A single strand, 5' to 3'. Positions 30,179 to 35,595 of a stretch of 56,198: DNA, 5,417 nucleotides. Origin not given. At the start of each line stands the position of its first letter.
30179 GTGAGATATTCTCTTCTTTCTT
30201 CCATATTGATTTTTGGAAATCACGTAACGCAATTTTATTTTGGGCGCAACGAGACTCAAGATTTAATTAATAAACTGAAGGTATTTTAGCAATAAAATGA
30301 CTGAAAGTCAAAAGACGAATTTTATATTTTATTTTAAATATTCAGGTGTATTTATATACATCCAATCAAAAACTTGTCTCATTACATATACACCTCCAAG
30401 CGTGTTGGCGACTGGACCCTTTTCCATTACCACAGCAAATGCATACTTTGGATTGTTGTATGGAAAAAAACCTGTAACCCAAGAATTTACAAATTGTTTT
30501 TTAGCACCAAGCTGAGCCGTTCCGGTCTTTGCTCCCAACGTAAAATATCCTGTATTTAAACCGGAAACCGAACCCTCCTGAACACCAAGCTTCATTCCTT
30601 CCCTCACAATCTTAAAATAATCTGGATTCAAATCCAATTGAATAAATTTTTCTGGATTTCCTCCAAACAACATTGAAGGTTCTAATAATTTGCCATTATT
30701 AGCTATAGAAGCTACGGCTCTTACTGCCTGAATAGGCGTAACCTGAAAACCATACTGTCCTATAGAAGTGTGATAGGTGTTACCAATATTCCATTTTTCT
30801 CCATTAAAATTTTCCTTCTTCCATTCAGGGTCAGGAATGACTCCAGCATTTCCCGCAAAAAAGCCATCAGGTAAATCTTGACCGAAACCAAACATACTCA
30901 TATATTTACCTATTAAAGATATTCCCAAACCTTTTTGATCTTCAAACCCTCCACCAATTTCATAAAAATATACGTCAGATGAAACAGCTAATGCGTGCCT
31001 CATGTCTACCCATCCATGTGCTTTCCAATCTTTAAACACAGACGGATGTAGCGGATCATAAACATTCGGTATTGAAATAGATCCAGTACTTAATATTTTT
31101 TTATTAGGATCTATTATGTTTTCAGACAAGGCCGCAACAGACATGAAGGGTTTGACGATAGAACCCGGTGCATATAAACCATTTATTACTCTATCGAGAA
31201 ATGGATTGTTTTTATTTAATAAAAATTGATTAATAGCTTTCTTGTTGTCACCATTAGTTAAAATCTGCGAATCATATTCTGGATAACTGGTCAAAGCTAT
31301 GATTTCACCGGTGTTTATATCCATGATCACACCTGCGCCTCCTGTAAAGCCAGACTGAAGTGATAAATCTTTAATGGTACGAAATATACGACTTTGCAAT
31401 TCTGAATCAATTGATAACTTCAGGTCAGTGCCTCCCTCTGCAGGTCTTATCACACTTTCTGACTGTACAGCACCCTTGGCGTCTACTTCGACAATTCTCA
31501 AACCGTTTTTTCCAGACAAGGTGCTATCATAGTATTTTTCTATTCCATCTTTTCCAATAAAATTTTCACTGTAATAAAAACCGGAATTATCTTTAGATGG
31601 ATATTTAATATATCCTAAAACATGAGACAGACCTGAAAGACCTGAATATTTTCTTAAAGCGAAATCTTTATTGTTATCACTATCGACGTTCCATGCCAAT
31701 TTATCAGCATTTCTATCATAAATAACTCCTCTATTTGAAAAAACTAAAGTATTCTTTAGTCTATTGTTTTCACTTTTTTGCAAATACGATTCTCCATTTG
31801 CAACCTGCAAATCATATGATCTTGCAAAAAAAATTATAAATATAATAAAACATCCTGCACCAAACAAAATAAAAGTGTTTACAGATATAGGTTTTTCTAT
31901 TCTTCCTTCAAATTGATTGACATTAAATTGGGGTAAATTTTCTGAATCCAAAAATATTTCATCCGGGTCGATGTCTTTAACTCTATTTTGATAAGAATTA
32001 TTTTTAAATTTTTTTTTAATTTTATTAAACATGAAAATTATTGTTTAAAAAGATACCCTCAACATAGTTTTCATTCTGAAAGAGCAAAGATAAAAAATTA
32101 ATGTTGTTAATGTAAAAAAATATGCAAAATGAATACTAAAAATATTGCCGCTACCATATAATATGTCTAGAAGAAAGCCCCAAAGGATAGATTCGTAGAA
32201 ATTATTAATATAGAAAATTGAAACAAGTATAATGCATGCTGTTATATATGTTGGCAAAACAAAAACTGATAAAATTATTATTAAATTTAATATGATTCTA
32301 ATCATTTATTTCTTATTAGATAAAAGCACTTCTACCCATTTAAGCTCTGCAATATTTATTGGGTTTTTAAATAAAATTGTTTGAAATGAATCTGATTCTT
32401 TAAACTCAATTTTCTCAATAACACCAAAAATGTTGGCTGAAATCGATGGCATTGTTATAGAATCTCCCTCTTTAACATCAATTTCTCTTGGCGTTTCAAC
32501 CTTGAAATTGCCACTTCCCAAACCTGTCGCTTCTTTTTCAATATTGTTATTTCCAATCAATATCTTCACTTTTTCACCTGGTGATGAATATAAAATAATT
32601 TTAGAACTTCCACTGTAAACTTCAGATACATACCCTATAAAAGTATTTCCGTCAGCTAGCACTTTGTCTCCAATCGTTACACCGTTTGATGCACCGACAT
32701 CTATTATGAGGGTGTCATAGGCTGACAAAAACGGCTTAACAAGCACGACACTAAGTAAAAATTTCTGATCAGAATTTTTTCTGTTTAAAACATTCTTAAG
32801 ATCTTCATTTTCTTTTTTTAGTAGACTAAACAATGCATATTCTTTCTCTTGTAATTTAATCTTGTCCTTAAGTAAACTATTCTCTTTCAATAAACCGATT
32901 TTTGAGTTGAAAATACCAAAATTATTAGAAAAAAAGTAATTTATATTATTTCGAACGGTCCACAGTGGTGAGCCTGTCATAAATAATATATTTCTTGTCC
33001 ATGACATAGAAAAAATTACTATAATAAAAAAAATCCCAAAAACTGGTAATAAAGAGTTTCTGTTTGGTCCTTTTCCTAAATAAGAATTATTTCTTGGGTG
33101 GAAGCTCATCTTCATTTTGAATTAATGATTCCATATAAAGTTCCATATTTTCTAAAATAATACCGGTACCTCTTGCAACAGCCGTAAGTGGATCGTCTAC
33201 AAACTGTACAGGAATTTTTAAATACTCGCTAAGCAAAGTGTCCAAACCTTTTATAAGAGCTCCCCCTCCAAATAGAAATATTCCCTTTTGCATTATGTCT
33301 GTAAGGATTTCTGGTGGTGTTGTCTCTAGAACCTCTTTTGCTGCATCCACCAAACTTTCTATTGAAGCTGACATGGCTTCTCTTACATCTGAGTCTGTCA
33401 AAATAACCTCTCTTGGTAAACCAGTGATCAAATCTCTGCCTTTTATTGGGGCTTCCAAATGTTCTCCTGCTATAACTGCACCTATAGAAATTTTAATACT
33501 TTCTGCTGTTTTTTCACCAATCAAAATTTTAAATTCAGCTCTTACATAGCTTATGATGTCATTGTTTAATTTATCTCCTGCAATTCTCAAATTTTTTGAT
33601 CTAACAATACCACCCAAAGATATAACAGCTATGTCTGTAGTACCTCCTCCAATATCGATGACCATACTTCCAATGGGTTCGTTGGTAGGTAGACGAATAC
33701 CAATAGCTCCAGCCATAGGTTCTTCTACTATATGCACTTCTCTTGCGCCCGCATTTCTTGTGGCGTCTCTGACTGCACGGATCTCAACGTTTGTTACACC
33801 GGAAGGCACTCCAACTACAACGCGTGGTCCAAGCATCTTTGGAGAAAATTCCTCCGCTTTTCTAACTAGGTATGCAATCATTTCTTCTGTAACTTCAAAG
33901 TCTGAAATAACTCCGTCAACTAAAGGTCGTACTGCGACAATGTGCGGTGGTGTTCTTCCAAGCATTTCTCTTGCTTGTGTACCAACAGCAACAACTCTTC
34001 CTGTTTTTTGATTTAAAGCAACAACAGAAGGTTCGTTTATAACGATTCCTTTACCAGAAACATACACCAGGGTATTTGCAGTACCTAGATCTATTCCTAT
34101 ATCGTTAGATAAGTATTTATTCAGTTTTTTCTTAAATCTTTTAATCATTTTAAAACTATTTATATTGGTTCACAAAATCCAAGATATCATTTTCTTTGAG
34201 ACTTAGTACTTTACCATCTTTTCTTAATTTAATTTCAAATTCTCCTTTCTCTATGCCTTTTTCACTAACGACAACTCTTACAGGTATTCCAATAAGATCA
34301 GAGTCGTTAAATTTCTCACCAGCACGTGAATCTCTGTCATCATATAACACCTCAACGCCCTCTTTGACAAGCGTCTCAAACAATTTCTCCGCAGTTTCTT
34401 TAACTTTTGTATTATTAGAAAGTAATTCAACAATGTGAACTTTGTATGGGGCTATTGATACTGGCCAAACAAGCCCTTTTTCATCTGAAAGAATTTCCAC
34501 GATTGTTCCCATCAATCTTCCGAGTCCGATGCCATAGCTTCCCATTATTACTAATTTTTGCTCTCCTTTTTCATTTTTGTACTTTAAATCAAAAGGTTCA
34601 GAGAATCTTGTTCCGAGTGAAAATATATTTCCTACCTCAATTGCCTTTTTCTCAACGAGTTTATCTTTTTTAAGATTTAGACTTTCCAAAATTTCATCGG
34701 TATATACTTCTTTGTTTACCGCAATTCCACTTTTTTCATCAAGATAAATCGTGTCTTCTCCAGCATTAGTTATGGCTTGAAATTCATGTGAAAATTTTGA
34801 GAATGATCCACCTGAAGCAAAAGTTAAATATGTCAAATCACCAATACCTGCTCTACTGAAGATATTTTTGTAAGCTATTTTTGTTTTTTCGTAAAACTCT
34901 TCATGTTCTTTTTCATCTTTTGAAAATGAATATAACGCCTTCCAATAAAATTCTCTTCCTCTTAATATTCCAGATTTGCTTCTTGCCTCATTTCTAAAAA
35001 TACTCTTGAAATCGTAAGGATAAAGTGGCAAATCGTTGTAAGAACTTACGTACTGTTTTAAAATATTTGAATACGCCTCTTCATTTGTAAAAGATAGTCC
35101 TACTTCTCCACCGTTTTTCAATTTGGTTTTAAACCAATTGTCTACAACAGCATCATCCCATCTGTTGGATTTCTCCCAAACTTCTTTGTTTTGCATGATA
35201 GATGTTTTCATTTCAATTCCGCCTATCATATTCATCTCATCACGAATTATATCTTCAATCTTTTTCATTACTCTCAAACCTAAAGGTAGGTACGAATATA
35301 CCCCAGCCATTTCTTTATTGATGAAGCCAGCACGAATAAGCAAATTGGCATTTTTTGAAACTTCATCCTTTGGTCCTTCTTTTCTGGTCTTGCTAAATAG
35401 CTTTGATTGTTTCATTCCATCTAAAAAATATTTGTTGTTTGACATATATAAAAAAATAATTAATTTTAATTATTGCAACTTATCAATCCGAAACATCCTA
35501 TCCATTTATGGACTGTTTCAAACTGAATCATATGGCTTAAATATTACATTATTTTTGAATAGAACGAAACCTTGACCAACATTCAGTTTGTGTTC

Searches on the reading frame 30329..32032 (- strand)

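Call 57: search_protein_families(library=pfam, proteins=[window:30329-32032:-], max_evalue=0.001)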
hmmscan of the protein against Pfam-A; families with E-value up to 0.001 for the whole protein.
window:30329-32032:- (567 aa): 2 families
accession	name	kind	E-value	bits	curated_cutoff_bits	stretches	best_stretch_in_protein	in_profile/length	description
PF00905.27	Transpeptidase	-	5.4e-47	160.9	22.1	1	232-540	1-282/299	Penicillin binding protein transpeptidase domain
PF03717.20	PBP_dimer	-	5.5e-15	56.7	24.4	1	127-192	108-178/180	Penicillin-binding Protein dimerisation domain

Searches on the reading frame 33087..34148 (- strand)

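Call 57: search_protein_families(library=pfam, proteins=[window:33087-34148:-], max_evalue=0.001)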
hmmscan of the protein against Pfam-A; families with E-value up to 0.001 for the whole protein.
window:33087-34148:- (353 aa): 6 families
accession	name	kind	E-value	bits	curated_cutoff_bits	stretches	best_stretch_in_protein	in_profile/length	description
PF06723.19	MreB_Mbl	-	2.8e-131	437.7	27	1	14-337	1-324/327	MreB/Mbl protein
PF00012.26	HSP70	-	7.1e-13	48.1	20.6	1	85-208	112-240/599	Hsp70 protein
PF14450.12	FtsA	-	2.5e-12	47.7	31.8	1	162-316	1-109/127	Cell division protein FtsA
PF00022.25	Actin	-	2.3e-05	23.6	27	0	40-205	31-190/410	Actin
PF06277.17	EutA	-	4.5e-05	22.9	27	1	162-216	146-204/475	Ethanolamine utilisation protein EutA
PF11104.14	PilM_2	-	9.6e-05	21.9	27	0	289-324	277-311/340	Type IV pilus assembly protein PilM;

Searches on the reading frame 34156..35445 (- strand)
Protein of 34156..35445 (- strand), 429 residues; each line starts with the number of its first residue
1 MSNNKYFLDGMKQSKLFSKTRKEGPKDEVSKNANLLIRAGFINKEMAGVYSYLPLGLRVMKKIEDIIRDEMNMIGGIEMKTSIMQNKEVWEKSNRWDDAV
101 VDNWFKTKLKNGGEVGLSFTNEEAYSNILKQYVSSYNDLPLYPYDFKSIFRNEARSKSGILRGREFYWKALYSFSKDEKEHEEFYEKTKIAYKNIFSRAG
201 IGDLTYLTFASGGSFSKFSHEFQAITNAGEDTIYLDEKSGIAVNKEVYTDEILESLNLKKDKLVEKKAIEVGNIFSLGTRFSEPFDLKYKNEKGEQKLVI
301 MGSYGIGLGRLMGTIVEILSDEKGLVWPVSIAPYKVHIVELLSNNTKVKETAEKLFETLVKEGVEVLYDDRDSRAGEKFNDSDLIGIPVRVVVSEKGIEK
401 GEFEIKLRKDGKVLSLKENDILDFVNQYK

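Call 57: search_protein_families(library=pfam, proteins=[window:34156-35445:-], max_evalue=0.001)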
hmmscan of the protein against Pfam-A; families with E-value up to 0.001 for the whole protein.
window:34156-35445:- (429 aa): 2 families
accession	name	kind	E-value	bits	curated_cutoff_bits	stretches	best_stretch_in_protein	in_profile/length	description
PF00587.30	tRNA-synt_2b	-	3.1e-28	99.5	29.3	1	105-318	1-178/179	tRNA synthetase class II core domain (G, H, P, S and T)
PF03129.25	HGTP_anticodon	-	2.1e-16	60.3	21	1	336-426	2-92/94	Anticodon binding domain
